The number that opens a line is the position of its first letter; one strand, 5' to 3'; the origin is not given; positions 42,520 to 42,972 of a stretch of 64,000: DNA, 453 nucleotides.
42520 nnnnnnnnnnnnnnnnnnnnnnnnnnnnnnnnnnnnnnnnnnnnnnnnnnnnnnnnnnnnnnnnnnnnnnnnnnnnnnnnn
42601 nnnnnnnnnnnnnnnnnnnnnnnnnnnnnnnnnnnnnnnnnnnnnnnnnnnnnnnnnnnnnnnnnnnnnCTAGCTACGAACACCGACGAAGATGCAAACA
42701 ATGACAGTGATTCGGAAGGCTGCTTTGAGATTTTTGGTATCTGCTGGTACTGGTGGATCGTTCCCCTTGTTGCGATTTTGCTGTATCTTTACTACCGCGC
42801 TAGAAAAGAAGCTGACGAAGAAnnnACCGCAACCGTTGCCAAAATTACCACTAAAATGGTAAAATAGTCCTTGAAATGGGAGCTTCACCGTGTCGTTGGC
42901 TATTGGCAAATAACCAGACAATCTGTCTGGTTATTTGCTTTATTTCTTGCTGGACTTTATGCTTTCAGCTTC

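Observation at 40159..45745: Tandem giant beta-helix surface proteins share a C-x3-F-G-[IV]-C / TM / basic-tail C-terminus, a candidate undescribed sorting or anchoring signal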

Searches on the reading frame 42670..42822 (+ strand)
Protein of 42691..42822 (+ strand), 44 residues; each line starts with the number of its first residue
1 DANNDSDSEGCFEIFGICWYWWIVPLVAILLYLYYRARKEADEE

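Call 4: search_protein_families(library=ncbifam, proteins=[window:42691-42822:+], max_evalue=10)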
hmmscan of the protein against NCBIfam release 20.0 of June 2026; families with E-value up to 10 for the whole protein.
seq(44 aa): 0 families

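Call 19: find_homologous_proteins(query=A1, max_evalue=10)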
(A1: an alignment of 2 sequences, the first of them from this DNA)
Query A1 (2 sequences): no candidate shares three 5-residue words with the query. No homologue found.

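Call 35: find_homologous_proteins(query=A4, max_evalue=10)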
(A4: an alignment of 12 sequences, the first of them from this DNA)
Query A4 (12 sequences) (44 aa, profile of the alignment): 1 proteins with E <= 10 among 340 candidates.
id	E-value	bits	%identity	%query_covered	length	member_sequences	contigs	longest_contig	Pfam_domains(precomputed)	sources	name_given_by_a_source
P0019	3.0e-1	28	67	27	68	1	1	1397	-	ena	-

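Call 41: find_related_loci(query=A5, collection=metagenome_contigs, flank=10000)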
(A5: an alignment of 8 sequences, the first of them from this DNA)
Query A5 (44 aa) in metagenome_contigs; peptide patterns used: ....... (x = any residue, [..] = any of these).
132 stretches matched a pattern; 12 encode a relative of the query (tblastn E <= 1e-3); 12 distinct loci.
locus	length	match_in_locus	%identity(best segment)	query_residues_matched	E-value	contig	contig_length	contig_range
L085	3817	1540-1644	63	6-40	3e-16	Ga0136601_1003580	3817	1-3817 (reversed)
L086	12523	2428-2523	59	9-40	2e-14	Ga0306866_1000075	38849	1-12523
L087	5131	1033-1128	59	9-40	2e-14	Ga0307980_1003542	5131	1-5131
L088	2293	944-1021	50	11-36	3e-9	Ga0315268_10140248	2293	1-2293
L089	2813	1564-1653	50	11-39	1e-7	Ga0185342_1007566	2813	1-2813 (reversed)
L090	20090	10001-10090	40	11-40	1e-7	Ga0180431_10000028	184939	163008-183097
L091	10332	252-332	54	8-35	1e-7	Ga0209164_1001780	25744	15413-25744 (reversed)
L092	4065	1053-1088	75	11-22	1e-6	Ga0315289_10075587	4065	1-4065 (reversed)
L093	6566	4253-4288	75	11-22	3e-6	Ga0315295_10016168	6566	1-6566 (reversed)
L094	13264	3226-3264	69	11-23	9e-6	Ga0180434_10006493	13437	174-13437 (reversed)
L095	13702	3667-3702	75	11-22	4e-5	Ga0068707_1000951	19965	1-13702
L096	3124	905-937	82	11-21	7e-5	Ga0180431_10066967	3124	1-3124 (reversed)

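Call 50: search_protein_families(library=pfam, proteins=[window:42691-42822:+], max_evalue=10)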
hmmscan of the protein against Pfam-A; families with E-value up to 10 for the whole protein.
seq(44 aa): 0 families

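Call 68: search_protein_families(library=pfam, proteins=[L090:5765-6682:+, L090:6710-10093:+, L090:2928-5762:+, L094:3797-6145:-, L094:6138-7223:-, L091:1355-2557:-, L096:1058-1453:+, L089:1-1689:+, L088:89-1084:+], max_evalue=0.01)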
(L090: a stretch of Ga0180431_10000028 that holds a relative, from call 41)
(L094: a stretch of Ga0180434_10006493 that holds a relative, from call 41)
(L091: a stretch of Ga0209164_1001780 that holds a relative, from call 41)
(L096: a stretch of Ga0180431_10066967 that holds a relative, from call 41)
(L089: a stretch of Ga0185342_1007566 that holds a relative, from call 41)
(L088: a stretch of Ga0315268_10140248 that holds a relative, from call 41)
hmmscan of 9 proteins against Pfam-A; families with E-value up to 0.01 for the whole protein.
L090:5765-6682:+ (305 aa): 1 family
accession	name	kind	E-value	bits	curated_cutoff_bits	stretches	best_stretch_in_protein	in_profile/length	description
PF01040.23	UbiA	-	2e-20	73.6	34.2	1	27-261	8-241/250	UbiA prenyltransferase family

L090:6710-10093:+ (1127 aa): 0 families

L090:2928-5762:+ (944 aa): 0 families

L094:3797-6145:- (782 aa): 4 families
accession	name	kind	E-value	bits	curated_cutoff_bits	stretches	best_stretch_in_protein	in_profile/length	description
PF01326.24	PPDK_N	-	1.6e-110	369.9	27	1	17-330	3-324/328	Pyruvate phosphate dikinase, AMP/ATP-binding domain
PF02896.24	PEP-utilizers_C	-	5.3e-74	249.5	22.8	1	466-755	15-291/293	PEP-utilising enzyme, PEP-binding domain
PF00391.29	PEP-utilizers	-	1.7e-29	101.7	23.1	1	368-438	2-72/72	PEP-utilising enzyme, mobile domain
PF02350.25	Epimerase_2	-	0.0024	17.2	30.6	1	362-445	234-314/347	UDP-N-acetylglucosamine 2-epimerase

L094:6138-7223:- (361 aa): 1 family
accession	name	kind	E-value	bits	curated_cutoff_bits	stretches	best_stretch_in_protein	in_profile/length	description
PF14528.11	LAGLIDADG_3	-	1.1e-05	26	22.5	0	242-313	4-79/82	LAGLIDADG-like domain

L091:1355-2557:- (400 aa): 0 families

L096:1058-1453:+ (131 aa): 1 family
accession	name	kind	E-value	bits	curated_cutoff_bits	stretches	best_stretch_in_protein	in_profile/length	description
PF18894.6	PhageMetallopep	-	7.3e-20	71.9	23.7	1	2-102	2-110/134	Putative phage metallopeptidase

L089:1-1689:+ (562 aa): 3 families
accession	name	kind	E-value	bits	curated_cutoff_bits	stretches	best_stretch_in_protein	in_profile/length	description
PF13229.12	Beta_helix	-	1.9e-13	50.8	25.9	1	8-98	47-138/158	Right handed beta helix region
PF05048.19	NosD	-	6.8e-12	45.7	23.6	1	8-90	83-166/212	Periplasmic copper-binding protein (NosD)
PF10670.15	DUF4198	-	0.00035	21.2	34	0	417-475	141-205/209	Domain of unknown function (DUF4198)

L088:89-1084:+ (331 aa): 4 families
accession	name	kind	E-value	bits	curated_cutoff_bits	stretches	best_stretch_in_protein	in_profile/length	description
PF13620.12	CarboxypepD_reg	-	5.9e-08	33.4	32.3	1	212-258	9-56/82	Carboxypeptidase regulatory-like domain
PF10670.15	DUF4198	-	1.6e-07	32.1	34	1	201-257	144-206/209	Domain of unknown function (DUF4198)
PF11974.14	bMG3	-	0.002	18.5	34.9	0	205-247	16-59/103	Bacterial alpha-2-macroglobulin MG3 domain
PF17210.9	SdrD_B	-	0.0093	16.6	29.7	0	6-45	27-66/112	SdrD B-like domain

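Call 85: search_protein_families(library=pfam, proteins=[L090:10116-11420:-, L090:1395-2480:+, L094:3383-3766:-, L096:1425-1883:-, L096:1884-2342:-], max_evalue=1)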
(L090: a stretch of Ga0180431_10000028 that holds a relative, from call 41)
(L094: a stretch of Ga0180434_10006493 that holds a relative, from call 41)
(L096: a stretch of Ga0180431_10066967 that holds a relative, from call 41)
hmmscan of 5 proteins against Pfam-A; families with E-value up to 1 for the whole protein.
L090:10116-11420:- (434 aa): 0 families

L090:1395-2480:+ (361 aa): 4 families
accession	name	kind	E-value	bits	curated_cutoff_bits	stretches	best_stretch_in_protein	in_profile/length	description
PF00462.30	Glutaredoxin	-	0.075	13.7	22.9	1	26-66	8-44/60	Glutaredoxin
PF13192.12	Thioredoxin_3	-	0.081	13.4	24.8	1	24-56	7-39/76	Thioredoxin domain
PF19628.4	DUF6132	-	0.09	12.9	23.2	0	88-112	10-34/60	Family of unknown function (DUF6132)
PF19388.4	DUF5963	-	0.14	12.8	23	1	306-327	5-26/83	Family of unknown function (DUF5963)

L094:3383-3766:- (127 aa): 2 families
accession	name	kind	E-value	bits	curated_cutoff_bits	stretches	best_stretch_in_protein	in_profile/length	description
PF01870.24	Hjc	-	5.8e-19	68.3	21.1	1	10-99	1-91/93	Archaeal holliday junction resolvase (hjc)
PF03838.20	RecU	-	0.008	16.6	25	1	42-97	57-115/162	Recombination protein U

L096:1425-1883:- (152 aa): 2 families
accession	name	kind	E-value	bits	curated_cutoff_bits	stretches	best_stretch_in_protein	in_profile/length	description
PF01974.23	tRNA_int_endo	-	3e-08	34.1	27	1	65-142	5-84/85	tRNA intron endonuclease, catalytic C-terminal domain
PF02778.19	tRNA_int_endo_N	-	0.0024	17.8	21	1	26-52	29-56/67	tRNA intron endonuclease, N-terminal domain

L096:1884-2342:- (152 aa): 7 families
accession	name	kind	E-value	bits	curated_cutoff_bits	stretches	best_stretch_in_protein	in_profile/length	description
PF03703.20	bPH_2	-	3.1e-16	59.8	22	1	69-131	7-69/78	Bacterial PH domain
PF06170.17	DUF983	-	0.021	15.6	22.6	1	16-64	29-77/85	Protein of unknown function (DUF983)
PF17255.8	EbsA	-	0.033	14.9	25.9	1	37-102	32-95/133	EbsA-like protein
PF25612.1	DUF7940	-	0.06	14.4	27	0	21-62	19-62/63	Family of unknown function (DUF7940)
PF08512.18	Rttp106-like_middle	-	0.072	13.9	25.5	1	81-139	24-79/91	Histone chaperone Rttp106-like, middle domain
PF14470.12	bPH_3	-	0.098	13.6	23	1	77-141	35-92/95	Bacterial PH domain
PF22493.2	PUF_NOP9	-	0.11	11.8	27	1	109-142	240-273/514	NOP9-like PUF repeat domain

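Call 86: search_protein_families(library=ncbifam, proteins=[L090:5765-6682:+, L090:10116-11420:-], max_evalue=1)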
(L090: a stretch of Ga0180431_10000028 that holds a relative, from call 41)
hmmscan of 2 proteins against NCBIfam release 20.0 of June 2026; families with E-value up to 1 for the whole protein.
L090:5765-6682:+ (305 aa): 20 families
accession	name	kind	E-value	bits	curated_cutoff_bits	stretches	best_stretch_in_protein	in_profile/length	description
NF010119.0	PRK13595.1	equivalog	1.3e-35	123.3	248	1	5-275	12-275/292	prenyltransferase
NF009516.0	PRK12875.1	equivalog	2.8e-32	112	205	1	3-228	15-240/292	prenyltransferase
NF009608.0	PRK13105.1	equivalog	5.7e-26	91.3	217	1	3-277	7-280/291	prenyltransferase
NF005742.0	PRK07566.1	equivalog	3.9e-16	59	313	1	8-230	31-257/315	chlorophyll synthase ChlG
TIGR01476.1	chlor_syn_BchG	subfamily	3.5e-15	56.2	212.3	1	12-252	7-250/283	(bacterio)chlorophyll synthase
NF009058.0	PRK12392.1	subfamily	6.3e-13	48.5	494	1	3-223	12-242/333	bacteriochlorophyll c synthase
NF009523.0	PRK12884.1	equivalog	1.3e-11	44.3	269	1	57-249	56-240/279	prenyltransferase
NF004617.0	PRK05951.1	equivalog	1.5e-09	37.5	239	1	4-252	13-271/306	prenyltransferase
TIGR02056.1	ChlG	equivalog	2.3e-09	37.3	436.45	1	13-227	29-247/306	chlorophyll synthase ChlG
NF041584.1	MqnP_SCO4491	exception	4.2e-08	33.2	420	1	23-247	22-244/285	menaquinone biosynthesis prenyltransferase MqnP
NF009521.0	PRK12882.1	equivalog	4.3e-08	32.7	296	1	56-257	57-257/280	geranylgeranylglycerol-phosphate geranylgeranyltransferase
NF009526.0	PRK12888.1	equivalog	8.4e-08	32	364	1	23-250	34-258/301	4-hydroxybenzoate octaprenyltransferase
NF009525.0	PRK12887.1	equivalog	3.5e-07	29.9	226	1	49-284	65-302/310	homogentisate phytyltransferase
TIGR01475.1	ubiA_other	subfamily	6.9e-07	29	180.8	1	57-241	55-238/282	UbiA-like polyprenyltransferase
NF004749.0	PRK06080.1-1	equivalog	8e-07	28.5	277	1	93-242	112-262/311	1,4-dihydroxy-2-naphthoate polyprenyltransferase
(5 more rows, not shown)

L090:10116-11420:- (434 aa): 0 families

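Call 90: find_related_loci(query=A5, collection=viral_contigs, flank=10000)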
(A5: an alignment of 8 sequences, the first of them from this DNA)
Query A5 (44 aa) in viral_contigs; peptide patterns used: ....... (x = any residue, [..] = any of these).
17 stretches matched a pattern, but none encodes a relative of the query by tblastn (E <= 1e-3).

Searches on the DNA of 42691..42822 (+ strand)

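Call 48: search_rna_families(sources=[L086, L088, L089, L090, L091, L092, L093, L094, L095, L096], threshold=gathering)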
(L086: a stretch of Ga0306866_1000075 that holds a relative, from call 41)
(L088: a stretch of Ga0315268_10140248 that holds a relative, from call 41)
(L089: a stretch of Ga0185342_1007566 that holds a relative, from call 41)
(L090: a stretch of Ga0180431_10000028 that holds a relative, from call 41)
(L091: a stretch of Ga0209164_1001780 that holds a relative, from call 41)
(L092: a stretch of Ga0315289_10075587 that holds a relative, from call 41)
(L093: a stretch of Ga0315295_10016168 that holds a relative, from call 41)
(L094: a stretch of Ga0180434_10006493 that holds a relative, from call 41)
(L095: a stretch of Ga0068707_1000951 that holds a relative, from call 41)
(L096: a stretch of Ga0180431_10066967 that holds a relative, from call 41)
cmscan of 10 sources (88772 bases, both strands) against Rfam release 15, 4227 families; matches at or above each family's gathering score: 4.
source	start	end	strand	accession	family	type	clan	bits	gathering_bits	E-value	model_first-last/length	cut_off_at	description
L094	11188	13264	-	RF02540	LSU_rRNA_archaea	Gene; rRNA;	CL00112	1608.2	50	0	1000-2987/2987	5'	Archaeal large subunit ribosomal RNA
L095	3419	3491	+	RF00005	tRNA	Gene; tRNA;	CL00001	62.8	29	4.1e-11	1-71/71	no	tRNA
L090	891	985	+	RF00005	tRNA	Gene; tRNA;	CL00001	58.3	29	7e-10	1-71/71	no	tRNA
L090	2531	2645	+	RF00005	tRNA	Gene; tRNA;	CL00001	50.2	29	1.2e-07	1-71/71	no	tRNA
